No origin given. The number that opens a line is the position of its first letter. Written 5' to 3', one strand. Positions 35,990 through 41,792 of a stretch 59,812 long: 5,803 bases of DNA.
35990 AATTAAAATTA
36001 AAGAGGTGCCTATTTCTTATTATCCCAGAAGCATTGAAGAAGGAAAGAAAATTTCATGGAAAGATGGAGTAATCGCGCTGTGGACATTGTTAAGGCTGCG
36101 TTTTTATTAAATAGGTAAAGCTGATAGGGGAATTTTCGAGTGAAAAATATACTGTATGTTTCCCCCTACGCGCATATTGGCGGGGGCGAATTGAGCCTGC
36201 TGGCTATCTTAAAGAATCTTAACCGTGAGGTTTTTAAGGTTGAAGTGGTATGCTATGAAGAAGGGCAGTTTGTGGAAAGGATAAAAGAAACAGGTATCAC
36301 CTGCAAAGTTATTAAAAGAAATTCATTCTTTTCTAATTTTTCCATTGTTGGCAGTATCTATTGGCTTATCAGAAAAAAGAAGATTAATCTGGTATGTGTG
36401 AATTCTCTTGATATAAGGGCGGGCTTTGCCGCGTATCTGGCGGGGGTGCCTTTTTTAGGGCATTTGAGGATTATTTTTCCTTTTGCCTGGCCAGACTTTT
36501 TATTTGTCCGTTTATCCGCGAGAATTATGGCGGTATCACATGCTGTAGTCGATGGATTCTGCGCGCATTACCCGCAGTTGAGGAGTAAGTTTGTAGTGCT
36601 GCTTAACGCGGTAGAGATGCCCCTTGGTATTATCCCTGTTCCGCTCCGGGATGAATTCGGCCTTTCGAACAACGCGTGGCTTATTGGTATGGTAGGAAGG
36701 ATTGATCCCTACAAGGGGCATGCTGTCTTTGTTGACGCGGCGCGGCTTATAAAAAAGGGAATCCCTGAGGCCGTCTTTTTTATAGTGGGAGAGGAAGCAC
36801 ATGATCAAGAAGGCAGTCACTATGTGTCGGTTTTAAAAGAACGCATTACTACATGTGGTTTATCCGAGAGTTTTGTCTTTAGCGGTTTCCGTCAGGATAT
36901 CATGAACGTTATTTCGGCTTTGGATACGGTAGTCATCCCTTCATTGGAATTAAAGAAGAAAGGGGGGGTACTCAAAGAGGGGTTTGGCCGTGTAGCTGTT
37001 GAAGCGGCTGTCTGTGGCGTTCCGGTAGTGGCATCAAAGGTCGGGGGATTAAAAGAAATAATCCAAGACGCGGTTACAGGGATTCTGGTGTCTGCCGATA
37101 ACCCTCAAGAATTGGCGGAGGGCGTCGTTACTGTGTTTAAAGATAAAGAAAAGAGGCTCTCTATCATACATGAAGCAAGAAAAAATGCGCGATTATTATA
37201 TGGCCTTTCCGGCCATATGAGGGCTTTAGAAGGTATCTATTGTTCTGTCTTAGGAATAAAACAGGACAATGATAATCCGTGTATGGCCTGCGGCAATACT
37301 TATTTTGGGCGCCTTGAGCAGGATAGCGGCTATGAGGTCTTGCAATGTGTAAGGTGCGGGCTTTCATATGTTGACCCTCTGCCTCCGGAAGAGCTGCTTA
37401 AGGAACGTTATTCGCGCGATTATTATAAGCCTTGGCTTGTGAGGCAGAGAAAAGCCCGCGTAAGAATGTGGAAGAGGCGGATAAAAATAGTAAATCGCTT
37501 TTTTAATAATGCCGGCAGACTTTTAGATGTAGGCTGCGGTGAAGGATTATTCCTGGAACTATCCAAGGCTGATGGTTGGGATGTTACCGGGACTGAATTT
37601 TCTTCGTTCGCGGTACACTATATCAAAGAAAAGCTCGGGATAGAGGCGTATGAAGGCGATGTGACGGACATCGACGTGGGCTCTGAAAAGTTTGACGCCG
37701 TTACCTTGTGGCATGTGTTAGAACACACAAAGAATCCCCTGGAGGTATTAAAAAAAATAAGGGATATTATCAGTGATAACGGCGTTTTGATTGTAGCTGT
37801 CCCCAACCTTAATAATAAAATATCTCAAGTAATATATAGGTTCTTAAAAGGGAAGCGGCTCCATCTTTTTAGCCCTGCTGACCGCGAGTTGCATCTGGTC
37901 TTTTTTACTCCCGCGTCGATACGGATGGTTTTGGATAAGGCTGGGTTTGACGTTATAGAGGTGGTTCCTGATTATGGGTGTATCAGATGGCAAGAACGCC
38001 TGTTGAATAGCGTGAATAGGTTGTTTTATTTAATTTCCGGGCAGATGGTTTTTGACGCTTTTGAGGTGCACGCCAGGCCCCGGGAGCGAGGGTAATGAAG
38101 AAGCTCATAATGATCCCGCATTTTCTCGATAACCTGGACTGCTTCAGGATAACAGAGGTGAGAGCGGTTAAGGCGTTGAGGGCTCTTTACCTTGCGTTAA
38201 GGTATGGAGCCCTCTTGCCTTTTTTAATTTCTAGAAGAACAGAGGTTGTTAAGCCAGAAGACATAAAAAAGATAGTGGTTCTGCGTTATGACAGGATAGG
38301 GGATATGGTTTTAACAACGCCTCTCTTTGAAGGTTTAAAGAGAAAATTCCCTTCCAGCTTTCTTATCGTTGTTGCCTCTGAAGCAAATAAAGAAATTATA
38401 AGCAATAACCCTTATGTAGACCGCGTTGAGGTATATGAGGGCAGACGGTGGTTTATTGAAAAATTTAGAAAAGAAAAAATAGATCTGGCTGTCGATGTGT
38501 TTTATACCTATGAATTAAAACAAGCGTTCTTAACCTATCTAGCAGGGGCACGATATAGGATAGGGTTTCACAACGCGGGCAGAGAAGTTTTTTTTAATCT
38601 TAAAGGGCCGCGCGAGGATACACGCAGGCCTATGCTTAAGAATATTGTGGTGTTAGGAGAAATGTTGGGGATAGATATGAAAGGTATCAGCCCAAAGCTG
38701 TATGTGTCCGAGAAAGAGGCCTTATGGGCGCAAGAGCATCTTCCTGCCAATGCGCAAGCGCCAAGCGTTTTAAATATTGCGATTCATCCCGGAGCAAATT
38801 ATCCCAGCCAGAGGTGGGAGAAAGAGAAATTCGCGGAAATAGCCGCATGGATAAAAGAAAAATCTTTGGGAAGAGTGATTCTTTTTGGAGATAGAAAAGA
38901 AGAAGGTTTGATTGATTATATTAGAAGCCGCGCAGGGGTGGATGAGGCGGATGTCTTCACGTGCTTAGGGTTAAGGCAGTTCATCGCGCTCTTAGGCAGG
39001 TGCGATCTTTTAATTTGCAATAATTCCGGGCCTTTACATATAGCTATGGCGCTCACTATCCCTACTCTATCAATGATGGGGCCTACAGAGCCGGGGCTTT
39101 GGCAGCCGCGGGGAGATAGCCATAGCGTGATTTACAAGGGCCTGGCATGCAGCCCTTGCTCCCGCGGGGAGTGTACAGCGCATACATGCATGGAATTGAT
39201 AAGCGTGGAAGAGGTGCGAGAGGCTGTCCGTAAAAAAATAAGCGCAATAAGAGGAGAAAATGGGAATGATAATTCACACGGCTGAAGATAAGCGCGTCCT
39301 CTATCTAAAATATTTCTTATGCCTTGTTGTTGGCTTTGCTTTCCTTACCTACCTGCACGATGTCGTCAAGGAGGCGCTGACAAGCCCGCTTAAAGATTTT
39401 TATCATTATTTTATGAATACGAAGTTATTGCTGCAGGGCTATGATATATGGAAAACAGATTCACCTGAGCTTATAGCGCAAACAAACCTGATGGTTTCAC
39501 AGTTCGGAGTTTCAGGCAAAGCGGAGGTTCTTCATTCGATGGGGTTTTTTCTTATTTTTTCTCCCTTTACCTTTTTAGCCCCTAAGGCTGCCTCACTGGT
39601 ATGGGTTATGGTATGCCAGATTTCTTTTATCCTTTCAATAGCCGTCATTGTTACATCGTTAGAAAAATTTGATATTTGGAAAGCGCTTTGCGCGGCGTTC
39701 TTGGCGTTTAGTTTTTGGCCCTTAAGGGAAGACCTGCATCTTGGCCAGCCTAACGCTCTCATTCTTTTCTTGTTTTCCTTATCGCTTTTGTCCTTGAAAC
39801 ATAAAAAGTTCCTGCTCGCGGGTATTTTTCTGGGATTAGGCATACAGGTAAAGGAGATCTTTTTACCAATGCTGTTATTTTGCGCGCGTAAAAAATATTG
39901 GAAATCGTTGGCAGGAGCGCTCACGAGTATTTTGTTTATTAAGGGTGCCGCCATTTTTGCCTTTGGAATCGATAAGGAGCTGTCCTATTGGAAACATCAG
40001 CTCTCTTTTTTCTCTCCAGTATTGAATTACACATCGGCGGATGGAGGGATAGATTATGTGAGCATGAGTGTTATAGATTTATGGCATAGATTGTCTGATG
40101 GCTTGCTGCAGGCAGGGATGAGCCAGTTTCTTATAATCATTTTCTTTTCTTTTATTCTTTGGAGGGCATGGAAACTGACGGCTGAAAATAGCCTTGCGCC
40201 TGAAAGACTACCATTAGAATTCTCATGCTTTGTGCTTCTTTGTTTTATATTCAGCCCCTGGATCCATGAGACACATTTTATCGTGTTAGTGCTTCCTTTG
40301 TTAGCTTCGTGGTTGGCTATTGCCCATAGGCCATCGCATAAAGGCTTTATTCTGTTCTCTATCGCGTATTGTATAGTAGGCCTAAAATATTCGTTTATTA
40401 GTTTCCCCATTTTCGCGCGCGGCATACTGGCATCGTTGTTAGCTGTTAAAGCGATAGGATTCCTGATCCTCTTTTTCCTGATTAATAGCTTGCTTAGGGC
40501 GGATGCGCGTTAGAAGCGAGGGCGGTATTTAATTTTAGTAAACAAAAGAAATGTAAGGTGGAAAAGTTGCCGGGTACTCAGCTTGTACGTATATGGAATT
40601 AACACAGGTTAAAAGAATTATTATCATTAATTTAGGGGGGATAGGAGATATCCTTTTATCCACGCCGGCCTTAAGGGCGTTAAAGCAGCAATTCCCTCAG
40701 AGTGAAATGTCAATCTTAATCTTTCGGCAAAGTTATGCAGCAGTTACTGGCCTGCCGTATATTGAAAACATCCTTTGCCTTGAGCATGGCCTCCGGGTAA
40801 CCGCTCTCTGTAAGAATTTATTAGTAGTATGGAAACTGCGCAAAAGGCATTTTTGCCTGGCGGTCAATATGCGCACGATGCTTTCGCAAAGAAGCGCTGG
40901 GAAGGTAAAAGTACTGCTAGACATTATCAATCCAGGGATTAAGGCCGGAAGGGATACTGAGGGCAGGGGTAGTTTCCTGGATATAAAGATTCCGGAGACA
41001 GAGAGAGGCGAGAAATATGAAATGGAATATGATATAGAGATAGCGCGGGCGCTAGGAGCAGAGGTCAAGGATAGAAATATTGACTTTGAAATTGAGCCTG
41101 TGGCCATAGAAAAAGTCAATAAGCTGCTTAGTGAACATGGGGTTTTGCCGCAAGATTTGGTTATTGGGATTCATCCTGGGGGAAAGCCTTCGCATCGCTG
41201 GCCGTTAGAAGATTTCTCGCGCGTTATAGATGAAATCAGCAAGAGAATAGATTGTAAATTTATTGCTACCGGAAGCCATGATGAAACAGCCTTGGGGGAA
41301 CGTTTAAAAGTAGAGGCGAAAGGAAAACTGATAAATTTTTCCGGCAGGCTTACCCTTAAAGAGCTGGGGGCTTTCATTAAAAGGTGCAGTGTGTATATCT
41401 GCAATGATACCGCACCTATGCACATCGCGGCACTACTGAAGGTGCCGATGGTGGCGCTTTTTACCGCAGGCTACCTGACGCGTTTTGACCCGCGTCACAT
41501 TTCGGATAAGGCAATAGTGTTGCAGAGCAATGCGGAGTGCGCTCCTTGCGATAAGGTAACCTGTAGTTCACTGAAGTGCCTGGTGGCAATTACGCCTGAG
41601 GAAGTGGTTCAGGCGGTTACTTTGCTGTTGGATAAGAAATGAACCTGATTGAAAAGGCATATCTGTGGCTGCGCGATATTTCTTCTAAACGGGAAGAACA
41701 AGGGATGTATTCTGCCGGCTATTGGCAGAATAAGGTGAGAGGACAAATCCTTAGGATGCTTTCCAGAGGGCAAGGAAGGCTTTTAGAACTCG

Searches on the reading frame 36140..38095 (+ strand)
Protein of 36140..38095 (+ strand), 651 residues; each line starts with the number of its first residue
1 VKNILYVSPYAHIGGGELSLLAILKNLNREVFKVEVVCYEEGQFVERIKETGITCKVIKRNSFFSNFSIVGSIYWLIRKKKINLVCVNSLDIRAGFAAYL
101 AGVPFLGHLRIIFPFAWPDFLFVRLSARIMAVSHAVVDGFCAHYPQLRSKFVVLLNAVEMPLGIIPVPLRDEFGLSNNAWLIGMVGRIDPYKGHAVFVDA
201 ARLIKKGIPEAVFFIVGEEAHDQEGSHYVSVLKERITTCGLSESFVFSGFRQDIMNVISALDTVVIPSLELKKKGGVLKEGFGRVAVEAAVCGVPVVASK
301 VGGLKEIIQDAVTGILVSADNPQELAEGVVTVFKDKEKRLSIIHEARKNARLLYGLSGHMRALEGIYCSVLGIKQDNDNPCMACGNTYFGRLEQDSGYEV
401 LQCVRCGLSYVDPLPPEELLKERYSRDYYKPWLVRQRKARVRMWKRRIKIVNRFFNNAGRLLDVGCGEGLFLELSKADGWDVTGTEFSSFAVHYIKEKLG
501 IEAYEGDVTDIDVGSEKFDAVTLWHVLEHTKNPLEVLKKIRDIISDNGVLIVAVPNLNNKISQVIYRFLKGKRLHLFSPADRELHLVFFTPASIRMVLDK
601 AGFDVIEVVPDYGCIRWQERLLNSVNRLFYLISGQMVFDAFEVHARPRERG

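Call 8: search_protein_families(library=ncbifam, proteins=[window:36140-38095:+], max_evalue=0.00001)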
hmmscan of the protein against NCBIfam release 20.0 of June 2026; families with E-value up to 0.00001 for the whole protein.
window:36140-38095:+ (651 aa): 31 families (the best 25 are shown)
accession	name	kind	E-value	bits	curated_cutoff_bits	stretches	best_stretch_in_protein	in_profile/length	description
TIGR03088.1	stp2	hypoth_equivalog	1.7e-27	96.5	409.05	1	170-370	185-373/374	TIGR03088 family PEP-CTERM/XrtA system glycosyltransferase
NF041876.1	EPS_EpsE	equivalog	1.7e-22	80.2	400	1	184-350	219-376/389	exopolysaccharide biosynthesis GT4 family glycosyltransferase EpsE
TIGR03449.1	mycothiol_MshA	equivalog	8e-21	74.4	462.5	1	170-352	211-386/406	D-inositol-3-phosphate glycosyltransferase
TIGR02149.1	glgA_Coryne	subfamily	5.1e-17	62.1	302.4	1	124-362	143-370/391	glycogen synthase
TIGR03999.1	thiol_BshA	equivalog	6.4e-17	61.5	273.7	1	232-370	244-373/375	N-acetyl-alpha-D-glucosaminyl L-malate synthase BshA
TIGR04063.1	stp3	hypoth_equivalog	5.8e-16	58.4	442.05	1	168-352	203-377/397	TIGR04063 family PEP-CTERM/XrtA system glycosyltransferase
TIGR01983.1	UbiG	equivalog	3.2e-13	49.5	102.95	1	458-608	50-205/228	bifunctional 2-polyprenyl-6-hydroxyphenol methylase/3-demethylubiquinol 3-O-methyltransferase UbiG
NF038011.1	PelF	equivalog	1.2e-12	47.7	100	1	179-338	306-460/489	GT4 family glycosyltransferase PelF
NF053787.1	GlcN_PG_synth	equivalog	2e-12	46.6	480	1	279-371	271-360/361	N-acetylglucosaminyl phosphatidylglycerol synthase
TIGR04047.1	MSMEG_0565_glyc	hypoth_equivalog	3.7e-12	46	259.85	1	169-339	184-345/373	MSMEG_0565 family glycosyltransferase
NF038298.1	EPS_HpsO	equivalog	2.5e-11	43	575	1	169-342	191-359/388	hormogonium polysaccharide biosynthesis glycosyltransferase HpsO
TIGR04157.1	glyco_rSAM_CFB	subfamily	3.8e-11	42.6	400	1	127-351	171-390/406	TIGR04157 family glycosyltransferase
NF011726.0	PRK15179.1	equivalog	5.7e-11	41.4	733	1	180-357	518-681/694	Vi polysaccharide biosynthesis protein TviE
NF012028.0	PRK15484.1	subfamily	2.5e-10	40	618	1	169-346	183-354/380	lipopolysaccharide N-acetylglucosaminyltransferase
NF038295.1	EPS_HpsP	equivalog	2.8e-10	39.7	550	1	152-357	173-374/388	hormogonium polysaccharide biosynthesis glycosyltransferase HpsP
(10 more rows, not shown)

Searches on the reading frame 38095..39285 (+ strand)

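Call 64: search_protein_families(library=pfam, proteins=[window:38095-39285:+], max_evalue=0.00001)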
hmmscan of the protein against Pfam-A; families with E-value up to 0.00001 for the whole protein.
window:38095-39285:+ (396 aa): 1 family
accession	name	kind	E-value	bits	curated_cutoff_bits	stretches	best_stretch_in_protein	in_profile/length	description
PF01075.23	Glyco_transf_9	-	7.4e-31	107.8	22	1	120-362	4-243/247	Glycosyltransferase family 9 (heptosyltransferase)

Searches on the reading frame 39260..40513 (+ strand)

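Call 64: search_protein_families(library=pfam, proteins=[window:39260-40513:+], max_evalue=0.00001)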
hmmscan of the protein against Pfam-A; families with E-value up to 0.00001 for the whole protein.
window:39260-40513:+ (417 aa): 1 family
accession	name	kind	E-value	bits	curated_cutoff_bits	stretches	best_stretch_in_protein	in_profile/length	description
PF09594.16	GT87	-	3.9e-20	73.1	25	1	95-333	6-237/237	Glycosyltransferase family 87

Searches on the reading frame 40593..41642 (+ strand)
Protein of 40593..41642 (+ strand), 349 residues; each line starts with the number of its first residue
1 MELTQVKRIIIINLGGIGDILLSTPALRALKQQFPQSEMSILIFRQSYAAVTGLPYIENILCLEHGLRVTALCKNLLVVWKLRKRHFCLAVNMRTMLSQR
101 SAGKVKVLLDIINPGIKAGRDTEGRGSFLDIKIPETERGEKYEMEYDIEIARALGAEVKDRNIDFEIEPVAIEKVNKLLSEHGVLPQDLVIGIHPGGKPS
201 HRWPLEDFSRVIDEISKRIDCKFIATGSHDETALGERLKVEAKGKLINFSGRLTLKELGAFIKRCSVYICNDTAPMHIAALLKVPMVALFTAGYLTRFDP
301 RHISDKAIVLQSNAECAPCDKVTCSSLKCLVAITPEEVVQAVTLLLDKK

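Call 65: search_protein_families(library=pfam, proteins=[window:40593-41642:+], max_evalue=0.00001)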
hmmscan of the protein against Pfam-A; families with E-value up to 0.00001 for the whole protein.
window:40593-41642:+ (349 aa): 1 family
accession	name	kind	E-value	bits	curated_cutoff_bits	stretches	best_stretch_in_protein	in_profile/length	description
PF01075.23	Glyco_transf_9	-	3.9e-21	75.9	22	1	112-327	32-244/247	Glycosyltransferase family 9 (heptosyltransferase)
